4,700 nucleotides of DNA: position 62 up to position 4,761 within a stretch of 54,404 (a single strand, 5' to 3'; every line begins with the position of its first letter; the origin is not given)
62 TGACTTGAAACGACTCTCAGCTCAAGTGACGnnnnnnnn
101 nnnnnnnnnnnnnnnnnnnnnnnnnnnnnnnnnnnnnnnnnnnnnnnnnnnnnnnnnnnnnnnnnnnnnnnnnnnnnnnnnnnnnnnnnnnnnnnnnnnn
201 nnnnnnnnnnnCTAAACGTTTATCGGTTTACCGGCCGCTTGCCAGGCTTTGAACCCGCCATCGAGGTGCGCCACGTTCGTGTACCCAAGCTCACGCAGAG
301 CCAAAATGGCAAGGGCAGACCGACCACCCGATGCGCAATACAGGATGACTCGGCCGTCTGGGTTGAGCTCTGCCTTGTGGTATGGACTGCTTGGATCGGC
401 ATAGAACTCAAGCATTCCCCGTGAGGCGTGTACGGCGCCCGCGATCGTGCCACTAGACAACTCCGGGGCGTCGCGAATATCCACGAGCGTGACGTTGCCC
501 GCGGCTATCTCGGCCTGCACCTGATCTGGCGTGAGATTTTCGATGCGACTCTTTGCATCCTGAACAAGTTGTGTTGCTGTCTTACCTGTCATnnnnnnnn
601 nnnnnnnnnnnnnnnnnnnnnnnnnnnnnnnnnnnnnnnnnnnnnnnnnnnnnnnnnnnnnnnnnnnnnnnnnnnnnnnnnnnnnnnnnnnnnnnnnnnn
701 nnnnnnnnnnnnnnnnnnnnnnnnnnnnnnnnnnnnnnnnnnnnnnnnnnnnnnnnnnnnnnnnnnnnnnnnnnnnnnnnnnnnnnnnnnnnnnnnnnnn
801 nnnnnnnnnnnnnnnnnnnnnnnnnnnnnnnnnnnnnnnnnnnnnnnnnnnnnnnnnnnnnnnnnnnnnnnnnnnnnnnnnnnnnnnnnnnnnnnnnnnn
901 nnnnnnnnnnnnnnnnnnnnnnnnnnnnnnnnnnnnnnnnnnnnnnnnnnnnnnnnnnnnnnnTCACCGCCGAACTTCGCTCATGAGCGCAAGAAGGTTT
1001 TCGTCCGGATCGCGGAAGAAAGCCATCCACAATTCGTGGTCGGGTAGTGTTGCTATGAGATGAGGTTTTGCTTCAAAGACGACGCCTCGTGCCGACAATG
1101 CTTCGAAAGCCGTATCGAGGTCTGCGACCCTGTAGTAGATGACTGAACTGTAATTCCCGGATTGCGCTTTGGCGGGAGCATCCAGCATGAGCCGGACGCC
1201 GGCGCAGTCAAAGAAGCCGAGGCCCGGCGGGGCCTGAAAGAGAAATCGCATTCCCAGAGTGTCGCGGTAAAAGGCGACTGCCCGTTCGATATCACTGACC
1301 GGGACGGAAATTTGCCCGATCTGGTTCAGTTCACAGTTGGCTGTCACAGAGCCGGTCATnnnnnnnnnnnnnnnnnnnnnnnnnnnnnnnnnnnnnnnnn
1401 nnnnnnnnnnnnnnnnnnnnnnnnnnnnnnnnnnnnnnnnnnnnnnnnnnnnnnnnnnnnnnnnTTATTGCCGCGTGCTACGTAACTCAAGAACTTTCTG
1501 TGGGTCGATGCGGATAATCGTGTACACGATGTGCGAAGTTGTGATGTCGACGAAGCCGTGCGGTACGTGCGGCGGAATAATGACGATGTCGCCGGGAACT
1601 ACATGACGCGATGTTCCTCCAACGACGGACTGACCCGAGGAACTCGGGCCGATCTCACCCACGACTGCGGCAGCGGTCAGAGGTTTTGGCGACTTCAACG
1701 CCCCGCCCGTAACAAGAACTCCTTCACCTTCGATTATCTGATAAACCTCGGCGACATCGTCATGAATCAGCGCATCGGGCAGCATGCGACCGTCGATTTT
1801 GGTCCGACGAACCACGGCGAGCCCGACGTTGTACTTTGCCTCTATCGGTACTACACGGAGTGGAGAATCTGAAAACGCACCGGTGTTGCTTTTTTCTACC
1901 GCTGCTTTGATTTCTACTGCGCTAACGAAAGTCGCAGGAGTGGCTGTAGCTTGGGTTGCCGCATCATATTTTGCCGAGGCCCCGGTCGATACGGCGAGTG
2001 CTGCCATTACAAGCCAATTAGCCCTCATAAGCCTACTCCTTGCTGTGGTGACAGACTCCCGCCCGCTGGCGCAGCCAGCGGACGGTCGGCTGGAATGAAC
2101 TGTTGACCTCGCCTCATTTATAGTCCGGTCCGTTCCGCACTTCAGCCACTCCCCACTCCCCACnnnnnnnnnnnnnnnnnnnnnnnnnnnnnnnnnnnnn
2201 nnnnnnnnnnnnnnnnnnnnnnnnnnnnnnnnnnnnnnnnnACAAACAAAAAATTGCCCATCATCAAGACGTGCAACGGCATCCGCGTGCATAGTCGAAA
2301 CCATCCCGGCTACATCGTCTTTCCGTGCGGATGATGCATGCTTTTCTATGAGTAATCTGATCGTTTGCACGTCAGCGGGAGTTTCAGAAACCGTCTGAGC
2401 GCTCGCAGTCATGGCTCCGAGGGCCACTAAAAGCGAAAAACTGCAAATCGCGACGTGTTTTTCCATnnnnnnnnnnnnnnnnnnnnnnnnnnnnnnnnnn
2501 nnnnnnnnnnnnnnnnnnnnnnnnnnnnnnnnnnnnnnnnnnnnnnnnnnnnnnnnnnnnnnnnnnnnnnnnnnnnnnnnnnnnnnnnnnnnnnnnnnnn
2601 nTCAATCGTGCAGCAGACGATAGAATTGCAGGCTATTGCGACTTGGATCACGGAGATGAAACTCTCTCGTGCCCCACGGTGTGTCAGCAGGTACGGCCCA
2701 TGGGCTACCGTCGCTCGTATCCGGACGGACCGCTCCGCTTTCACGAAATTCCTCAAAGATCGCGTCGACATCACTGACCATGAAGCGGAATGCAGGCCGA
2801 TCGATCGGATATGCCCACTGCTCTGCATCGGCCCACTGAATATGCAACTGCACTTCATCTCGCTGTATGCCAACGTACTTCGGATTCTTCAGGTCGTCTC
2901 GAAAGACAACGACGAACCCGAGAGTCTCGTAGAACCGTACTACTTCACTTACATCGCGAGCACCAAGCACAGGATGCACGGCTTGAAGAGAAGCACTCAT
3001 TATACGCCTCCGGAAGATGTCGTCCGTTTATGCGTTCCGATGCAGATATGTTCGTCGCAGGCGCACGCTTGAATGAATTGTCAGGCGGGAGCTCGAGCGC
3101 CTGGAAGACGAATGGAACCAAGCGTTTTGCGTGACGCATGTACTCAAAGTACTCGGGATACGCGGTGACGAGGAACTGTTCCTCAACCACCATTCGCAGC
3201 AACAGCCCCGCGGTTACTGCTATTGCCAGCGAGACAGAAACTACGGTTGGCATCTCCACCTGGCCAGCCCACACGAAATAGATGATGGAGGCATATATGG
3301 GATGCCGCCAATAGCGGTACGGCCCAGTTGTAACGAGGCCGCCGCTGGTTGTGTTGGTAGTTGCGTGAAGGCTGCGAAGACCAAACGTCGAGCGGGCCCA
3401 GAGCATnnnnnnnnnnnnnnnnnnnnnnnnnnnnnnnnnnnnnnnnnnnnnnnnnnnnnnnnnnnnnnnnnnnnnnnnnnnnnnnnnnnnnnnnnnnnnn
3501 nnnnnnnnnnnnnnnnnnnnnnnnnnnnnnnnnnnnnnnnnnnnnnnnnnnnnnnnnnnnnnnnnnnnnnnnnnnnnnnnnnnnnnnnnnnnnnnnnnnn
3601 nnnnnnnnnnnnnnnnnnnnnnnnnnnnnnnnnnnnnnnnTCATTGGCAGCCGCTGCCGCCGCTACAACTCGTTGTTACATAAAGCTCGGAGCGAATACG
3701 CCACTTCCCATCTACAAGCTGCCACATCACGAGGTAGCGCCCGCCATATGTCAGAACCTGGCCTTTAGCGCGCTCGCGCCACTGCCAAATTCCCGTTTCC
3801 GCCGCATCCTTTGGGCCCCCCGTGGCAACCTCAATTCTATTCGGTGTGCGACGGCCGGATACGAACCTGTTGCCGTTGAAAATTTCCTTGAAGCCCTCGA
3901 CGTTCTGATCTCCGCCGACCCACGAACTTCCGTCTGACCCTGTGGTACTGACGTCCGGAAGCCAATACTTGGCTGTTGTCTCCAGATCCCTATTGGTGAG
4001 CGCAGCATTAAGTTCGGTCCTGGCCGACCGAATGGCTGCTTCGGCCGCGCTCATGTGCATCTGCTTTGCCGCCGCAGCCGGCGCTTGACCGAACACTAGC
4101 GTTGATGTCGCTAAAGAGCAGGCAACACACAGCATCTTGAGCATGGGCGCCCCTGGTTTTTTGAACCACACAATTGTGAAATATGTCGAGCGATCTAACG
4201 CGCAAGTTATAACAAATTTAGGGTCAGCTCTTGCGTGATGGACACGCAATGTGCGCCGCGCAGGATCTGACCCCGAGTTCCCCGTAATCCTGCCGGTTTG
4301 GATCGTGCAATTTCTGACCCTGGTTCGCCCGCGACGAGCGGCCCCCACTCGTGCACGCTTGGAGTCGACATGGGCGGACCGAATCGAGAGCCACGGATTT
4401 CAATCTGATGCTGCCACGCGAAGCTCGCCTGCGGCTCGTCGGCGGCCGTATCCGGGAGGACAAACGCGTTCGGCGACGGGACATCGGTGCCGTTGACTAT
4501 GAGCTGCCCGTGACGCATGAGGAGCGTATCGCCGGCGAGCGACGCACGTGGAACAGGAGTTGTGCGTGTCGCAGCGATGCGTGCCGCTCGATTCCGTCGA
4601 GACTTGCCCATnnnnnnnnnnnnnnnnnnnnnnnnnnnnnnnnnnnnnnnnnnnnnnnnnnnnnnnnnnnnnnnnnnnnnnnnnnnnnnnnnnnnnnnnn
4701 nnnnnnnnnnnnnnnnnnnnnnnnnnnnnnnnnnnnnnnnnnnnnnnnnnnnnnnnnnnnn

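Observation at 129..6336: Decayed integron: truncated intI facing an array of about nine single-gene cassettes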

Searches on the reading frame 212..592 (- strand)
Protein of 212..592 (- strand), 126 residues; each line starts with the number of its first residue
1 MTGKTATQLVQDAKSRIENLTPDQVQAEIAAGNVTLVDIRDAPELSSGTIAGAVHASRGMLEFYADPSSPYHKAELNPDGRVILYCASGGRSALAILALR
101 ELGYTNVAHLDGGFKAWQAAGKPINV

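Call 4: search_protein_families(library=pfam, proteins=[window:212-592:-], max_evalue=0.01)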
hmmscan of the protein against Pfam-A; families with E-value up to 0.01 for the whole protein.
window:212-592:- (126 aa): 1 family
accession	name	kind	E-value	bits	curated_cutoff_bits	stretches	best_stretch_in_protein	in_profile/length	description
PF00581.25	Rhodanese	-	4.9e-23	81.9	22.2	1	21-120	1-102/102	Rhodanese-like domain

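Call 15: find_encoding_contigs(protein=window:215-592:-, flank=10000, max_places=6)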
Protein window:215-592:- (126 aa): 3 contigs read that carry it; 3 places shown.
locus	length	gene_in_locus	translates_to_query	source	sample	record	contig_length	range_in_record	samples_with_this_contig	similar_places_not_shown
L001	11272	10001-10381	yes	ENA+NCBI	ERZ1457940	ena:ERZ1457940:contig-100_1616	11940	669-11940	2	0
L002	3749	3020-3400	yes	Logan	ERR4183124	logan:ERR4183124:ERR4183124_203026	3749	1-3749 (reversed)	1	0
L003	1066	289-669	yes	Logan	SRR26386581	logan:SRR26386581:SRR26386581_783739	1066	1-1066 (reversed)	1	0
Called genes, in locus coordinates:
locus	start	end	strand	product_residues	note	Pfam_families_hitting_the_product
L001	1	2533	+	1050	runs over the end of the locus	PF25852:DUF6242_C (faint), PF02012:BNR (faint), PF13088:BNR_2 (faint), PF15902:Sortilin-Vps10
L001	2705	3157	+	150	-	PF08818:DUF1801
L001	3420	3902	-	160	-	PF07366:SnoaL, PF12680:SnoaL_2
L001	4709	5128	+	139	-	-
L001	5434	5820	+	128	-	PF14248:DUF4345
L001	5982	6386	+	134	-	-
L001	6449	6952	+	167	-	PF13577:SnoaL_4 (weak), PF14534:DUF4440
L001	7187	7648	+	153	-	PF04140:ICMT (weak), PF04191:PEMT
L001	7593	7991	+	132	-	PF00903:Glyoxalase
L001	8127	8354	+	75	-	-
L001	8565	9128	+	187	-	PF07883:Cupin_2 (faint), PF02311:AraC_binding (weak)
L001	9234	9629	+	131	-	PF00903:Glyoxalase, PF22677:Ble-like_N (faint)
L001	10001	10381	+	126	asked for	PF00581:Rhodanese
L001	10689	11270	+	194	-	?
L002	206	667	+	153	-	PF04140:ICMT (weak), PF04191:PEMT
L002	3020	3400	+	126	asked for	PF00581:Rhodanese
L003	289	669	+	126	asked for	PF00581:Rhodanese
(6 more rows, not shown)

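Call 101: search_protein_families(library=pfam, proteins=[L001:10647-11270:+], max_evalue=0.001)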
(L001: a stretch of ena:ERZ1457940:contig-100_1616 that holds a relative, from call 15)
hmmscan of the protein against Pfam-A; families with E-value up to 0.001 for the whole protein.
L001:10647-11270:+ (208 aa): 1 family
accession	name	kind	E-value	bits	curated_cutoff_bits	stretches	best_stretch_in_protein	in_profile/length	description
PF00266.25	Aminotran_5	-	5.9e-06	25.9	21.5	1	71-208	2-142/371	Aminotransferase class-V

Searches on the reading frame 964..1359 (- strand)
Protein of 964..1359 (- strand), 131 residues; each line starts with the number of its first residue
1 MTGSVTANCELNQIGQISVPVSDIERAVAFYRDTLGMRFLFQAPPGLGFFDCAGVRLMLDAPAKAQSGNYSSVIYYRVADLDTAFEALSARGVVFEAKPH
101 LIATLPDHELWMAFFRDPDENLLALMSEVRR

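Call 4: search_protein_families(library=pfam, proteins=[window:964-1359:-], max_evalue=0.01)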
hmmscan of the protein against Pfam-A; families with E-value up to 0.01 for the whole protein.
window:964-1359:- (131 aa): 3 families
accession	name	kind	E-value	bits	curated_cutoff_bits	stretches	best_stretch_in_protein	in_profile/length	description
PF00903.31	Glyoxalase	-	1.3e-15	58.3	20.6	1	13-124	1-120/121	Glyoxalase/Bleomycin resistance protein/Dioxygenase superfamily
PF22677.2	Ble-like_N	-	1.4e-05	25.2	24.5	1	19-39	7-27/41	Bleomycin resistance protein-like N-terminal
PF13669.12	Glyoxalase_4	-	0.00034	21.3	27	0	16-41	2-27/109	Glyoxalase/Bleomycin resistance protein/Dioxygenase superfamily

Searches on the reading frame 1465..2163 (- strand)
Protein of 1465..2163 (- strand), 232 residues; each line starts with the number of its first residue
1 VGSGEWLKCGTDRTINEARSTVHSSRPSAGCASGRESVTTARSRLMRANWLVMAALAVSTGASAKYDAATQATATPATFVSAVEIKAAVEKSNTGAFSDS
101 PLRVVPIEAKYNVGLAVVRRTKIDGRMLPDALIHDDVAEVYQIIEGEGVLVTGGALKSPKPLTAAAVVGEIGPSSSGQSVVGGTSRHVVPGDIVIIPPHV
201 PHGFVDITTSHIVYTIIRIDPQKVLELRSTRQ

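Call 4: search_protein_families(library=pfam, proteins=[window:1465-2163:-], max_evalue=0.01)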
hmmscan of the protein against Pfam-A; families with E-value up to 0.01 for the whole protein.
window:1465-2163:- (232 aa): 2 families
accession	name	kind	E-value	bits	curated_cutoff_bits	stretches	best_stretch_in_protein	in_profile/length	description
PF02311.25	AraC_binding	-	6.4e-06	26.4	21.1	1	177-227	34-84/135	AraC-like ligand binding domain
PF07883.17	Cupin_2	-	9.9e-06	25.6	27.2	1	179-209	31-61/70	Cupin domain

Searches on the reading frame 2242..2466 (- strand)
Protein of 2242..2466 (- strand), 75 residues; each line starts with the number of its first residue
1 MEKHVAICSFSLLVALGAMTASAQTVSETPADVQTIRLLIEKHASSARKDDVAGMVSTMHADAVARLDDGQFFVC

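Call 73: search_protein_families(library=pfam, proteins=[window:2242-2466:-], max_evalue=10)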
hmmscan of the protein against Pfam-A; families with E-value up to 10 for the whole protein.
window:2242-2466:- (75 aa): 0 families

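Call 75: search_protein_families(library=ncbifam, proteins=[window:2242-2466:-], max_evalue=10)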
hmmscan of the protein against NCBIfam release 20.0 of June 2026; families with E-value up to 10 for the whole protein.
window:2242-2466:- (75 aa): 0 families

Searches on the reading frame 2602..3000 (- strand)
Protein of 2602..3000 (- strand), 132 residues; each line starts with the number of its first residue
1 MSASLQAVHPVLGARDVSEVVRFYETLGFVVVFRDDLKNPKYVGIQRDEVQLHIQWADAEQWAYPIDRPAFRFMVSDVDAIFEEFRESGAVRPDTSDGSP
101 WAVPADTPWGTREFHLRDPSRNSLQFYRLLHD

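Call 4: search_protein_families(library=pfam, proteins=[window:2602-3000:-], max_evalue=0.01)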
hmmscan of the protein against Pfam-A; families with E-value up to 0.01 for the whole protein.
window:2602-3000:- (132 aa): 2 families
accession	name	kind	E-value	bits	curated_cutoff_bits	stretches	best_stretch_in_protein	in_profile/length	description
PF00903.31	Glyoxalase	-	5.4e-09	36.9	20.6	1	8-126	3-121/121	Glyoxalase/Bleomycin resistance protein/Dioxygenase superfamily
PF18029.7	Glyoxalase_6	-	0.00098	20.2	23.6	1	11-106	3-97/106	Glyoxalase-like domain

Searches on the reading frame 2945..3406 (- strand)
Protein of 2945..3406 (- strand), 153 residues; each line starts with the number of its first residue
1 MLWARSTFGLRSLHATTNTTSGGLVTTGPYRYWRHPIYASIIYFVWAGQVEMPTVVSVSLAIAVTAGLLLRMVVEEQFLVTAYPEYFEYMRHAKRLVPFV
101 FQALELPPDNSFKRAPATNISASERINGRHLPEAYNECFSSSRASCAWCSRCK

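Call 4: search_protein_families(library=pfam, proteins=[window:2945-3406:-], max_evalue=0.01)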
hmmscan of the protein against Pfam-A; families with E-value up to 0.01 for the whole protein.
window:2945-3406:- (153 aa): 2 families
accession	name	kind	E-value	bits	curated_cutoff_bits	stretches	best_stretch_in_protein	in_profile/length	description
PF04191.18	PEMT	-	1e-07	32.8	25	1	22-84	40-103/105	Phospholipid methyltransferase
PF04140.19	ICMT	-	4.6e-06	27.4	24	1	16-80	27-94/95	Isoprenylcysteine carboxyl methyltransferase (ICMT) family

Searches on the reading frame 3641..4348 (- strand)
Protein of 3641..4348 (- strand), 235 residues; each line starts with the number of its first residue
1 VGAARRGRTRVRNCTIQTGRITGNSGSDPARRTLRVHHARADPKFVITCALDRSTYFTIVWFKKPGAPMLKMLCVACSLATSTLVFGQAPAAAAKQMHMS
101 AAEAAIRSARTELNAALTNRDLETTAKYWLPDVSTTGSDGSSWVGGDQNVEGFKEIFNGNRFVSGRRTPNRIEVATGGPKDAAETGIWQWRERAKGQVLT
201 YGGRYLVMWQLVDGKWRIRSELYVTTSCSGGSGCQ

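Call 4: search_protein_families(library=pfam, proteins=[window:3641-4348:-], max_evalue=0.01)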
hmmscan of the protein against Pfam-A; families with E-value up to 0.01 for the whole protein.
window:3641-4348:- (235 aa): 4 families
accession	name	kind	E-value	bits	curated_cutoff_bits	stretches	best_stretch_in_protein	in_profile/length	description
PF14534.12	DUF4440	-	1.8e-14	54.5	25.2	1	106-218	1-107/107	Domain of unknown function (DUF4440)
PF13577.12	SnoaL_4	-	3.7e-06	27.4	24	1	101-219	4-123/126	SnoaL-like domain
PF12680.13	SnoaL_2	-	0.00036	21.5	27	1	113-216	4-99/102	SnoaL-like domain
PF13474.12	SnoaL_3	-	0.00081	20.2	22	1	106-159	1-55/121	SnoaL-like domain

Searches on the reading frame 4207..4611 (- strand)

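Call 4: search_protein_families(library=pfam, proteins=[window:4207-4611:-], max_evalue=0.01)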
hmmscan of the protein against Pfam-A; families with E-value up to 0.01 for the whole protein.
window:4207-4611:- (134 aa): 0 families

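Call 73: search_protein_families(library=pfam, proteins=[window:4210-4611:-], max_evalue=10)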
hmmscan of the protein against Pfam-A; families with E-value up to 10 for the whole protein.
window:4210-4611:- (134 aa): 1 family
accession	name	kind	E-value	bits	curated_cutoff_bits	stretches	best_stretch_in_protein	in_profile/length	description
PF09193.15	CholecysA-Rec_N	-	0.25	11.8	27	1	37-72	7-45/47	Cholecystokinin A receptor, N-terminal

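Call 75: search_protein_families(library=ncbifam, proteins=[window:4210-4611:-], max_evalue=10)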
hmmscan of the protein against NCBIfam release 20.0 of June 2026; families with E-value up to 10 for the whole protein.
window:4210-4611:- (134 aa): 0 families
